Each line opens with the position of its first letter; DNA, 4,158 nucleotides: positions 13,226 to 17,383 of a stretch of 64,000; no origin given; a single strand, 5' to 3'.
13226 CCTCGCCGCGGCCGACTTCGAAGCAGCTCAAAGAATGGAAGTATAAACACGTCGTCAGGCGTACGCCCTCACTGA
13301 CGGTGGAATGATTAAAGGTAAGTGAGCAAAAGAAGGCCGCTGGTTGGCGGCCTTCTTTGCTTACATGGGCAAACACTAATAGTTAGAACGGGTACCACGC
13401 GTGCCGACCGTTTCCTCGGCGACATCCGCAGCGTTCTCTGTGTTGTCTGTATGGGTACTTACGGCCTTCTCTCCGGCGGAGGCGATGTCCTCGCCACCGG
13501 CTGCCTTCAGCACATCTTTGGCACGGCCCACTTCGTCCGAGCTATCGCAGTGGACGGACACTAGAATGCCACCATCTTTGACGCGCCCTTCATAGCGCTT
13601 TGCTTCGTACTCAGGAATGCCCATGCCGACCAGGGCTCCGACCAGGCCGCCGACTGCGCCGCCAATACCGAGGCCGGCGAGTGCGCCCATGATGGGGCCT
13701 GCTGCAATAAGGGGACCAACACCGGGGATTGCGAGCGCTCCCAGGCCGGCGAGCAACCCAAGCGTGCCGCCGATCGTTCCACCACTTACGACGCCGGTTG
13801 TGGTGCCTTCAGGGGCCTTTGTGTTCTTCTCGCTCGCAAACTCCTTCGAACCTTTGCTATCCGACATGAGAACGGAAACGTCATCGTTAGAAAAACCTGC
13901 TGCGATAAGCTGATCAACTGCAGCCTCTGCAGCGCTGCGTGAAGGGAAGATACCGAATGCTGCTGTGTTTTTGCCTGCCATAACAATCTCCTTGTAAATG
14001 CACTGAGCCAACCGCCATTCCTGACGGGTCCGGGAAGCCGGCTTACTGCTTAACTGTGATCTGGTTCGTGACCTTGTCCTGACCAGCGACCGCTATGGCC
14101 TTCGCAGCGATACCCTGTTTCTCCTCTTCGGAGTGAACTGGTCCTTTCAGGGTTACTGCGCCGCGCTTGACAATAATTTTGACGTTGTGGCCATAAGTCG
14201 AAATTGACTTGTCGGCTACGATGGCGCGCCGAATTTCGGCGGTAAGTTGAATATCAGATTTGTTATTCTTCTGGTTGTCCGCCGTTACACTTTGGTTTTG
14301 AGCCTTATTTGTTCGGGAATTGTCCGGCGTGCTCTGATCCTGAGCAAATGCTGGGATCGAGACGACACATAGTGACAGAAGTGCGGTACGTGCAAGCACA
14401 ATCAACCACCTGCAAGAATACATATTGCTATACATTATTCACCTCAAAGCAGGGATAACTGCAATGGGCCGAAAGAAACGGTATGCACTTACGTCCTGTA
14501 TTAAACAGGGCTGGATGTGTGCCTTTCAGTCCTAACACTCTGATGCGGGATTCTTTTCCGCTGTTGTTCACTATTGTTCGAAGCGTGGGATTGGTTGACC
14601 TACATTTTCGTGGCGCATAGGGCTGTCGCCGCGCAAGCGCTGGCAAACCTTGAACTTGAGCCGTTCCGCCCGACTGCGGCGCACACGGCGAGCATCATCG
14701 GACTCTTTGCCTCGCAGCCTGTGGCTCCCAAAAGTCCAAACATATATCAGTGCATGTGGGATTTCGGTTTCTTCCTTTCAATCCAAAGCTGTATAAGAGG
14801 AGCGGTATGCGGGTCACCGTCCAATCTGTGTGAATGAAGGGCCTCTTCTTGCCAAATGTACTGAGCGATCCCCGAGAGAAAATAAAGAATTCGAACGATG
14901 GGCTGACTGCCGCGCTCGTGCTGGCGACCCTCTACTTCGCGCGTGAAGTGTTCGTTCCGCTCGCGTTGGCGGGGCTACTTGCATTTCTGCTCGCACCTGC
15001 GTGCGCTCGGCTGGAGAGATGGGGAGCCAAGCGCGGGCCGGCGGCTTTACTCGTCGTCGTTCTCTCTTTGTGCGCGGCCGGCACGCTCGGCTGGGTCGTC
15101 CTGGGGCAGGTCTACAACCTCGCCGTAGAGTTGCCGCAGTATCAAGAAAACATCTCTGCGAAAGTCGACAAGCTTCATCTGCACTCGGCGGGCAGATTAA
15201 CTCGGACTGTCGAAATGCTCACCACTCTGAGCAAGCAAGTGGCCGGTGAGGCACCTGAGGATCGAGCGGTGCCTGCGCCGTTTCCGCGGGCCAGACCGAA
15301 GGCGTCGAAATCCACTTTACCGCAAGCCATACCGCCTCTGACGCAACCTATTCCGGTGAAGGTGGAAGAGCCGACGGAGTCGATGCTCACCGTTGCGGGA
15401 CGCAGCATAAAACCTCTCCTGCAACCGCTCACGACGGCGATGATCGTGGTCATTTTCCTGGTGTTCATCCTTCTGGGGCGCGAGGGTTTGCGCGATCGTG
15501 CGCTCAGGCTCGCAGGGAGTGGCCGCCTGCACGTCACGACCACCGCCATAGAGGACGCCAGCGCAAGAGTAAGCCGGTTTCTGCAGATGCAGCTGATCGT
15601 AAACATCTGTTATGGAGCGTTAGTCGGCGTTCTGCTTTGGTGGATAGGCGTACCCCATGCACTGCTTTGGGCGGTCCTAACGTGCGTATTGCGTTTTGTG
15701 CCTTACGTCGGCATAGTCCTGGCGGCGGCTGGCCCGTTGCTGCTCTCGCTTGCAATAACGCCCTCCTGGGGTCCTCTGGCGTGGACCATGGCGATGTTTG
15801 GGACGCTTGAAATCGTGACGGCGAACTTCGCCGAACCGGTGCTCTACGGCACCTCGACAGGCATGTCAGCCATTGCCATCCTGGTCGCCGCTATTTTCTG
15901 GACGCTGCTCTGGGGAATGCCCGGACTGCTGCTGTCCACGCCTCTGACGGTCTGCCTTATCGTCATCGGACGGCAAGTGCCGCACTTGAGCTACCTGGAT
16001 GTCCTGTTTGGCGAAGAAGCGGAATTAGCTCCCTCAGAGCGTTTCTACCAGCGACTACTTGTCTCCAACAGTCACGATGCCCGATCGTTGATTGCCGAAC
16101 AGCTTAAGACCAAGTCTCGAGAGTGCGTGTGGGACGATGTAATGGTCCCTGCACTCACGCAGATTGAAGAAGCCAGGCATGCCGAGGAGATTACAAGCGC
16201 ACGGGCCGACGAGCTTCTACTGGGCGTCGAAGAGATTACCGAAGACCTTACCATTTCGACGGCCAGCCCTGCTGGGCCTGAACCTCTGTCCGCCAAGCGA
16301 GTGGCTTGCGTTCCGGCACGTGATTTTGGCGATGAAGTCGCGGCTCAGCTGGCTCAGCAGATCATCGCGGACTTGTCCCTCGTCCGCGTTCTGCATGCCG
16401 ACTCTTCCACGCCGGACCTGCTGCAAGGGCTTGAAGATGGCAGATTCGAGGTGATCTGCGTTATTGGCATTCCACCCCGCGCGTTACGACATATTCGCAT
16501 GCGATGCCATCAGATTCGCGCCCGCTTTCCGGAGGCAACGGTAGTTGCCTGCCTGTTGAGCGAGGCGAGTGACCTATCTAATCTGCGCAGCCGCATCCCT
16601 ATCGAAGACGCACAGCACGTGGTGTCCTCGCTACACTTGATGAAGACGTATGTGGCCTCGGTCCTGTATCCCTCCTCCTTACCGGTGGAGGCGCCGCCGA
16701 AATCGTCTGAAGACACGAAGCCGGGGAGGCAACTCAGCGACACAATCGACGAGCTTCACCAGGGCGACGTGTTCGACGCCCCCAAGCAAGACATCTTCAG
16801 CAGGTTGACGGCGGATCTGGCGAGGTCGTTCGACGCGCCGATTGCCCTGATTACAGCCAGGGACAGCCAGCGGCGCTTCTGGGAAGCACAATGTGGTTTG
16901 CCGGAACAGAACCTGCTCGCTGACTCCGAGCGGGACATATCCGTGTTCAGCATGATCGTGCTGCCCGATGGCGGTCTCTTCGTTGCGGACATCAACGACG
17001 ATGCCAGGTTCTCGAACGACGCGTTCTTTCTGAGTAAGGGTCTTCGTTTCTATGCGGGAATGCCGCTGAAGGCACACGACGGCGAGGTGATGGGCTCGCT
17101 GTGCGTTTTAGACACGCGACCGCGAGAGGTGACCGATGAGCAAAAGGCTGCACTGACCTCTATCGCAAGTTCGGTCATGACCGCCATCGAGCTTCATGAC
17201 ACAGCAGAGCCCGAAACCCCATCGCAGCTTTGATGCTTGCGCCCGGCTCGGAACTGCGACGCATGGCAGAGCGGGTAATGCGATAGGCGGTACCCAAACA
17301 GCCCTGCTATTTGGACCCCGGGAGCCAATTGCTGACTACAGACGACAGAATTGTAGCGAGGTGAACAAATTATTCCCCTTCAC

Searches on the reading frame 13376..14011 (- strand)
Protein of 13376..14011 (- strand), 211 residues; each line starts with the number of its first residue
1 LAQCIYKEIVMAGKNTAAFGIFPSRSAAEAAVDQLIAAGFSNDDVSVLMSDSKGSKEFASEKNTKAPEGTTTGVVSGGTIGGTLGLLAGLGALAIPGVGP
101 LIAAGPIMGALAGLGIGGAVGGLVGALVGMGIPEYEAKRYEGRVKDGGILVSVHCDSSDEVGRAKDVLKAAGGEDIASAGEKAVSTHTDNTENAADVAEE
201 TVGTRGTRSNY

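Call 82: search_protein_families(library=pfam, proteins=[window:13376-14011:-], max_evalue=0.00001)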
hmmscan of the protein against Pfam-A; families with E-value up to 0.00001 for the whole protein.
window:13376-14011:- (211 aa): 1 family
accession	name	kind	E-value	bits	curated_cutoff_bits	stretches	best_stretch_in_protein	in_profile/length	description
PF11181.13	YflT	-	1.7e-08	35.3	26.2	1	20-87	4-69/99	Heat induced stress protein YflT domain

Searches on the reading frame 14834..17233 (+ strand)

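Call 82: search_protein_families(library=pfam, proteins=[window:14834-17233:+], max_evalue=0.00001)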
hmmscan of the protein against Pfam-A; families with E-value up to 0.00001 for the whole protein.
window:14834-17233:+ (799 aa): 3 families
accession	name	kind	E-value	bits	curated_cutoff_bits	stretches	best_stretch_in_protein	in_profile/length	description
PF01594.21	AI-2E_transport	-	5.2e-41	141.3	34.3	2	187-378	132-322/327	AI-2E family transporter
PF01590.32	GAF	-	1.6e-10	42.1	22.4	1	652-785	3-133/133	GAF domain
PF13185.12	GAF_2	-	3.6e-07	30.9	28.6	1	653-786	6-136/136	GAF domain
